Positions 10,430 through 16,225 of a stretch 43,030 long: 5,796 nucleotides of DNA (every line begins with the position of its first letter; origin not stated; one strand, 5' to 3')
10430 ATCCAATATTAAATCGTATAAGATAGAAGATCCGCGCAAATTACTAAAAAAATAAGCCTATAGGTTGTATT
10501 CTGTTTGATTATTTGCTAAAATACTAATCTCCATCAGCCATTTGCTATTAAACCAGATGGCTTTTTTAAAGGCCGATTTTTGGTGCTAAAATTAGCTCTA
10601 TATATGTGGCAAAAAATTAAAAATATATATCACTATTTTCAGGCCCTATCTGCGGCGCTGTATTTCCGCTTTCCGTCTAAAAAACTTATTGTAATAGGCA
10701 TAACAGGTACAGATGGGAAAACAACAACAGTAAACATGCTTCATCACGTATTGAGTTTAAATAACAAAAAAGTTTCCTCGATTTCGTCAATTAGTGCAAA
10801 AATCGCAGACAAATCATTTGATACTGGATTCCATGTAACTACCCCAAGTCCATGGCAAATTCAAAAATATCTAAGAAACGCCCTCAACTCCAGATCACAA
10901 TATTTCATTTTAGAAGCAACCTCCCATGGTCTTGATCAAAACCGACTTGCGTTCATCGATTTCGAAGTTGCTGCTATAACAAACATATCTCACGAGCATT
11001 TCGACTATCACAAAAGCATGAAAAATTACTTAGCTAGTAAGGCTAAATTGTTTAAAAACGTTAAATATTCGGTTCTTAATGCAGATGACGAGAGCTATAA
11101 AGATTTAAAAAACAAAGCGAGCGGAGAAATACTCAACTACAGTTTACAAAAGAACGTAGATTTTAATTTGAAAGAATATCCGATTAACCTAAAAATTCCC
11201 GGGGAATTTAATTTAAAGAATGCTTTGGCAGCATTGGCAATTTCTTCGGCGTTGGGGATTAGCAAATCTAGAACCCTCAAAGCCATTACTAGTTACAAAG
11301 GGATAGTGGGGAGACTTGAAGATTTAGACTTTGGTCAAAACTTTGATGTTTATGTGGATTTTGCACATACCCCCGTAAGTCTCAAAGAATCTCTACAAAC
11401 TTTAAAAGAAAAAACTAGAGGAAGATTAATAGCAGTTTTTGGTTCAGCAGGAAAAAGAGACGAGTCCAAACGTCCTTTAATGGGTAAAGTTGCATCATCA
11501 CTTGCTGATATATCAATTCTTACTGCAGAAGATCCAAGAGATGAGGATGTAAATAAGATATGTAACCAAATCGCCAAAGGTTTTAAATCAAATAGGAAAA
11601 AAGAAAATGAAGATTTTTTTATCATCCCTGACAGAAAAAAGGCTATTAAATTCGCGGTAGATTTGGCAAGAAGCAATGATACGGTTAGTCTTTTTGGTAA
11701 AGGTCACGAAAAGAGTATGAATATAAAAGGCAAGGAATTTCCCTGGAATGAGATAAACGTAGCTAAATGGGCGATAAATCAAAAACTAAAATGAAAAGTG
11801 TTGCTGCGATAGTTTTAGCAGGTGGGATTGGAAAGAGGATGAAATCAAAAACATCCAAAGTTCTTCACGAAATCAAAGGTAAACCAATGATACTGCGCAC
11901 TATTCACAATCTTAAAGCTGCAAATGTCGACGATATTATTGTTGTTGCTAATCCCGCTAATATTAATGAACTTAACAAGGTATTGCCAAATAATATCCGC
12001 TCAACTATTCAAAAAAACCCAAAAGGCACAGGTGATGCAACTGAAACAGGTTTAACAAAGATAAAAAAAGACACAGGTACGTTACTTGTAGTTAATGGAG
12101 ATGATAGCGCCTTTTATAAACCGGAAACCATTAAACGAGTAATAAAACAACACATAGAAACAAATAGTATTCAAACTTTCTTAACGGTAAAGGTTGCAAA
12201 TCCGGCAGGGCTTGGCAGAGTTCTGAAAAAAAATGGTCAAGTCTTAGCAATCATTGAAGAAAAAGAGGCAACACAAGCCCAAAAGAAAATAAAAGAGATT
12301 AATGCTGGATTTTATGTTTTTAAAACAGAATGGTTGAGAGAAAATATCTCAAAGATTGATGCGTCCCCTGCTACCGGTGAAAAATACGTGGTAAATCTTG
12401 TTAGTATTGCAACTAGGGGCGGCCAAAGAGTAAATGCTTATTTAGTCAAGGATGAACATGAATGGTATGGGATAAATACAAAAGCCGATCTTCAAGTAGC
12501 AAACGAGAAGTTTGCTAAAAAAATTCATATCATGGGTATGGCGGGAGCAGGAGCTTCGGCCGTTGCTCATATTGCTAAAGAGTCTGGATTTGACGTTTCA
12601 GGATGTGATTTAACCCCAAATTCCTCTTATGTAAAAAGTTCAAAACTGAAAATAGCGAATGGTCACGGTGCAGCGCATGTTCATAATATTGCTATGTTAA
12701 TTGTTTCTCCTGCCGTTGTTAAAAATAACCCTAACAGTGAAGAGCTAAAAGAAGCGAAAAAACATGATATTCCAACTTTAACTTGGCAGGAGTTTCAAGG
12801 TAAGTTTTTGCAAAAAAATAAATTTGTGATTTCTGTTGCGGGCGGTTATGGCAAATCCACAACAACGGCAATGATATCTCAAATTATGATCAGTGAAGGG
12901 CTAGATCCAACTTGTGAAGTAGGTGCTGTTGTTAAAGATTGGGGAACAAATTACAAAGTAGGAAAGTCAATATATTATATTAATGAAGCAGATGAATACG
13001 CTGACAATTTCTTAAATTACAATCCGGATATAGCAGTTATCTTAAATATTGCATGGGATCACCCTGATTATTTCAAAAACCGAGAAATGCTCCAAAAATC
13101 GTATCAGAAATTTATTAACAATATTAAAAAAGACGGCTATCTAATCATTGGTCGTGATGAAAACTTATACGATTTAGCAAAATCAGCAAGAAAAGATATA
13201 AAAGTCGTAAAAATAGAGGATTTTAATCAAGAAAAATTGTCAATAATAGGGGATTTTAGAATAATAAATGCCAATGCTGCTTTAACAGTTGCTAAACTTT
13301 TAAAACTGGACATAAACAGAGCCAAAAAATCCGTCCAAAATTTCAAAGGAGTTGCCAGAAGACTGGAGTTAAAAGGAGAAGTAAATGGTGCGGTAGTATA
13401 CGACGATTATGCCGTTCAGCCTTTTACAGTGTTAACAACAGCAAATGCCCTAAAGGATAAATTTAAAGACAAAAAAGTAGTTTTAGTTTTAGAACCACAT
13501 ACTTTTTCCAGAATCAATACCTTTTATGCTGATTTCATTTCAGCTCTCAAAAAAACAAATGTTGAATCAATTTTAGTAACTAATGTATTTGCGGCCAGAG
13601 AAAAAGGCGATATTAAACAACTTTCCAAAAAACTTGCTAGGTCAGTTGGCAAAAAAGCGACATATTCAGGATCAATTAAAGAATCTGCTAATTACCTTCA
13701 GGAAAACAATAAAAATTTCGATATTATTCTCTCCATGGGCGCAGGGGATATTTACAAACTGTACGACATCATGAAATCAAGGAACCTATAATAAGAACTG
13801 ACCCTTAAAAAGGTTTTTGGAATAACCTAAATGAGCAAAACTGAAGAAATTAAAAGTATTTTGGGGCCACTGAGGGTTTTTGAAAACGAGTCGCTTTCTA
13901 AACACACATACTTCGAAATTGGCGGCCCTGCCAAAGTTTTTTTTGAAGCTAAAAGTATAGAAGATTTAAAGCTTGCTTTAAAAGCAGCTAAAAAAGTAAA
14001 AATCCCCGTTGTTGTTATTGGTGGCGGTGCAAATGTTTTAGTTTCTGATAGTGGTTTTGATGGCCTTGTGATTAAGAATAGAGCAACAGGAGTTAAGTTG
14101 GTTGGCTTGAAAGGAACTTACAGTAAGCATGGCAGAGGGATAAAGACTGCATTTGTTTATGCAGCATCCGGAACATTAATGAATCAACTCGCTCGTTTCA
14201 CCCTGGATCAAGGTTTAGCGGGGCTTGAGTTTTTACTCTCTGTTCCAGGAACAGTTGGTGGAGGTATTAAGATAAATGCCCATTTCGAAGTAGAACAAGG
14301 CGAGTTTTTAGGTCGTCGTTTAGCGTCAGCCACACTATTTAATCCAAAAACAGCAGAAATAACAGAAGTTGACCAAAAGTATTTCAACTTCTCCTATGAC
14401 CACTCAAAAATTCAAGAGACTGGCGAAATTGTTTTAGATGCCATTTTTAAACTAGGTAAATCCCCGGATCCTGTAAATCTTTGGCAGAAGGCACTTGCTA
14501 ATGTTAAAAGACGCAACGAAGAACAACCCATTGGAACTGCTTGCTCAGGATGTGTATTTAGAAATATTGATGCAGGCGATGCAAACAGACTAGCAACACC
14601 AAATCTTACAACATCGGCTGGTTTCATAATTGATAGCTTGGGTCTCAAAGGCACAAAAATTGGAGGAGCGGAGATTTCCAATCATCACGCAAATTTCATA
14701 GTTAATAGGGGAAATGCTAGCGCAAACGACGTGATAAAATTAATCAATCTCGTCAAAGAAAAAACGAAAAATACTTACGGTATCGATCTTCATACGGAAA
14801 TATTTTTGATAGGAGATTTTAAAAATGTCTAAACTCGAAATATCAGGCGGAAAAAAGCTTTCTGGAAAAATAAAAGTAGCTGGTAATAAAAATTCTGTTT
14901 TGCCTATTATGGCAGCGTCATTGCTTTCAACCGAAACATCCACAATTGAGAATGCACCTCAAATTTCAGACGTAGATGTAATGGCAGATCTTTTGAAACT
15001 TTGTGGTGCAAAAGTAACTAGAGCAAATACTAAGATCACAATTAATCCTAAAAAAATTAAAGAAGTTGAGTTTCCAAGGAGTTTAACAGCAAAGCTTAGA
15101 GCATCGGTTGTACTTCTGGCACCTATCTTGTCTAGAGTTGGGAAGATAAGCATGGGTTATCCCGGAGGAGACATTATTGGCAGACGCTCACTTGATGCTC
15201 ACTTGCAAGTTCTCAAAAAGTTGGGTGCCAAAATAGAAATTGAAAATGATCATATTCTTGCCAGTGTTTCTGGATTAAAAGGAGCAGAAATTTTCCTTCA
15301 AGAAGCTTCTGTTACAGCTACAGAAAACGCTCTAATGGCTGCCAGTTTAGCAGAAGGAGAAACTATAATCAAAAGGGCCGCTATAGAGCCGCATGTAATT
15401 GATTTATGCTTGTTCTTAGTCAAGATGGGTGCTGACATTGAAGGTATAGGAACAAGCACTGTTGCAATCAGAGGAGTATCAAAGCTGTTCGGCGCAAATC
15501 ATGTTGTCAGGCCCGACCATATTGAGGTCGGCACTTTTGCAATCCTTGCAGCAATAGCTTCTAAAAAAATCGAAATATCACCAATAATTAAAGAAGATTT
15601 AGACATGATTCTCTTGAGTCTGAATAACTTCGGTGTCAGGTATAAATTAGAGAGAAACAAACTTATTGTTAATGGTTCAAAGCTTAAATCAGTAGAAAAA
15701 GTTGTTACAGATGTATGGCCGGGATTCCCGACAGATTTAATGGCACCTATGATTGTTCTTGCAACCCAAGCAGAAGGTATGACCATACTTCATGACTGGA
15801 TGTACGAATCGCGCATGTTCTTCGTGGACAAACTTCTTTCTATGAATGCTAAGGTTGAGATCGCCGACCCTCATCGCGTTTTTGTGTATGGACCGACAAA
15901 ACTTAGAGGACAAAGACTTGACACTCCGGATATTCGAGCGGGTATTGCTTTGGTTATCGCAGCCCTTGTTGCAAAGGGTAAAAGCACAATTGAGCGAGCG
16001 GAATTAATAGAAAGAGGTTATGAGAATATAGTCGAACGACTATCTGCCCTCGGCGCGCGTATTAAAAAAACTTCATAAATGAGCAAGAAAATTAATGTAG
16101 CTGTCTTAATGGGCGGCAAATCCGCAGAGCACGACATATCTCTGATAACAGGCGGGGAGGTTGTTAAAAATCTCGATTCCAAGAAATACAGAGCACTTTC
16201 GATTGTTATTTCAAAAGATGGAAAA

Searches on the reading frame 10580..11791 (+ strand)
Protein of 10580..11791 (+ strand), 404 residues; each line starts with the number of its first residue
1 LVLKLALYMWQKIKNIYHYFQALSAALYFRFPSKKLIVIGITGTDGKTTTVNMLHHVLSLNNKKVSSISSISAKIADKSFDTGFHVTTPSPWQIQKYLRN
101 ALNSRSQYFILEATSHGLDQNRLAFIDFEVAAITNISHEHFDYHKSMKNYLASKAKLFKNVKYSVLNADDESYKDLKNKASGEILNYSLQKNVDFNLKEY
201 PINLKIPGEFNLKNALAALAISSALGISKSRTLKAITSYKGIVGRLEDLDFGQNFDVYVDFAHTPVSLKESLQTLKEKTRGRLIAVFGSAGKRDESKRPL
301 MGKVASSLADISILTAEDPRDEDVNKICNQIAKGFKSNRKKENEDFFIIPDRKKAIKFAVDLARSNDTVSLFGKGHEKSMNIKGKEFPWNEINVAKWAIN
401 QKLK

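Call 77: search_protein_families(library=pfam, proteins=[window:10580-11791:+], max_evalue=0.001)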
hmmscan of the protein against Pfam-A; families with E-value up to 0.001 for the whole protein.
window:10580-11791:+ (404 aa): 2 families
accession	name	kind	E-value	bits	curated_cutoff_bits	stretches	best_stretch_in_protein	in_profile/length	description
PF08245.18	Mur_ligase_M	-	7.5e-43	147.2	24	1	41-221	1-199/200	Mur ligase middle domain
PF02875.26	Mur_ligase_C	-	1e-28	101.2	28.4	1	244-375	1-127/127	Mur ligase, glutamate ligase domain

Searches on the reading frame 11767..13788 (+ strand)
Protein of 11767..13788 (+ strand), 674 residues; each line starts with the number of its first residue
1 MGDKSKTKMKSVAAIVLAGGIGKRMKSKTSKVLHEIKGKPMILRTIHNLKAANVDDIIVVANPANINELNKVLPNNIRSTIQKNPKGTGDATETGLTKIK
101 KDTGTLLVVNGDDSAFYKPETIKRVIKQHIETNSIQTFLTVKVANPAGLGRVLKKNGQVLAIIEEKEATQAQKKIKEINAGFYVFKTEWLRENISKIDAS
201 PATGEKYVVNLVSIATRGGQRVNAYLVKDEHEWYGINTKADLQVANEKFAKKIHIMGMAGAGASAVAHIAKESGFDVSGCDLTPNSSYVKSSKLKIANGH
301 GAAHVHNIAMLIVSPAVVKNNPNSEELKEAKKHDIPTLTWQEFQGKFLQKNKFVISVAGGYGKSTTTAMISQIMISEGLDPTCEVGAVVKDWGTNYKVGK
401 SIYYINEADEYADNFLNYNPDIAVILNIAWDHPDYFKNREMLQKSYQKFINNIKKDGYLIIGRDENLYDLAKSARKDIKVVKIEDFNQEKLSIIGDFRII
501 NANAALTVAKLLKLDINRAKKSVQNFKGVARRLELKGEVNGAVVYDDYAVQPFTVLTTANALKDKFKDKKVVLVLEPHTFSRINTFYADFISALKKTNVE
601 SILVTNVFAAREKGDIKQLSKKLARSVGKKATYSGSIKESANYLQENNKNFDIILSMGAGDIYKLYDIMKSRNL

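Call 5: search_protein_families(library=pfam, proteins=[window:11767-13788:+], max_evalue=0.01)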
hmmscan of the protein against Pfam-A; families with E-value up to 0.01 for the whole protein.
window:11767-13788:+ (674 aa): 8 families
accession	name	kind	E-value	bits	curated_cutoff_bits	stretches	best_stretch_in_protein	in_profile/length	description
PF00483.29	NTP_transferase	-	9.5e-21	74.9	21.2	1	14-250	2-243/245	Nucleotidyl transferase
PF12804.13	NTP_transf_3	-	3.7e-16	60.1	27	1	14-132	1-114/160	MobA-like NTP transferase domain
PF08245.18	Mur_ligase_M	-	3.1e-11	44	24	1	357-482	1-144/200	Mur ligase middle domain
PF02875.26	Mur_ligase_C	-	1.8e-10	42.2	28.4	1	531-660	1-127/127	Mur ligase, glutamate ligase domain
PF01128.25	IspD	-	3e-10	40.7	27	1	12-131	1-119/221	2-C-methyl-D-erythritol 4-phosphate cytidylyltransferase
PF01225.30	Mur_ligase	-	6.9e-10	39.6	21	1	252-341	1-84/95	Mur ligase family, catalytic domain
PF02348.25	CTP_transf_3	-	5.7e-07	30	22.6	1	15-137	3-122/217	Cytidylyltransferase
PF01558.24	POR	-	0.00012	22.8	27.4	1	359-524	1-151/173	Pyruvate ferredoxin/flavodoxin oxidoreductase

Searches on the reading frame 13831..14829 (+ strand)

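Call 5: search_protein_families(library=pfam, proteins=[window:13831-14829:+], max_evalue=0.01)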
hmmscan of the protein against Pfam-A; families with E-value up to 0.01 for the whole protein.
window:13831-14829:+ (333 aa): 2 families
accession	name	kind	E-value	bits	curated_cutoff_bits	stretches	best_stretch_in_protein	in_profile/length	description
PF02873.21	MurB_C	-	2e-26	92.5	27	1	221-326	6-98/99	UDP-N-acetylenolpyruvoylglucosamine reductase, C-terminal domain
PF01565.28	FAD_binding_4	-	1.1e-12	48.3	26.4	1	35-151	2-109/139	FAD binding domain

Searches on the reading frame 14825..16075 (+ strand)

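Call 5: search_protein_families(library=pfam, proteins=[window:14825-16075:+], max_evalue=0.01)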
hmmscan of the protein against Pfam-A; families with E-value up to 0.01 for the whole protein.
window:14825-16075:+ (417 aa): 1 family
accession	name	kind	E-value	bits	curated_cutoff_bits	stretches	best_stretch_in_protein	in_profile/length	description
PF00275.25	EPSP_synthase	-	2.2e-74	251.1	22.8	1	7-406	2-417/417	EPSP synthase (3-phosphoshikimate 1-carboxyvinyltransferase)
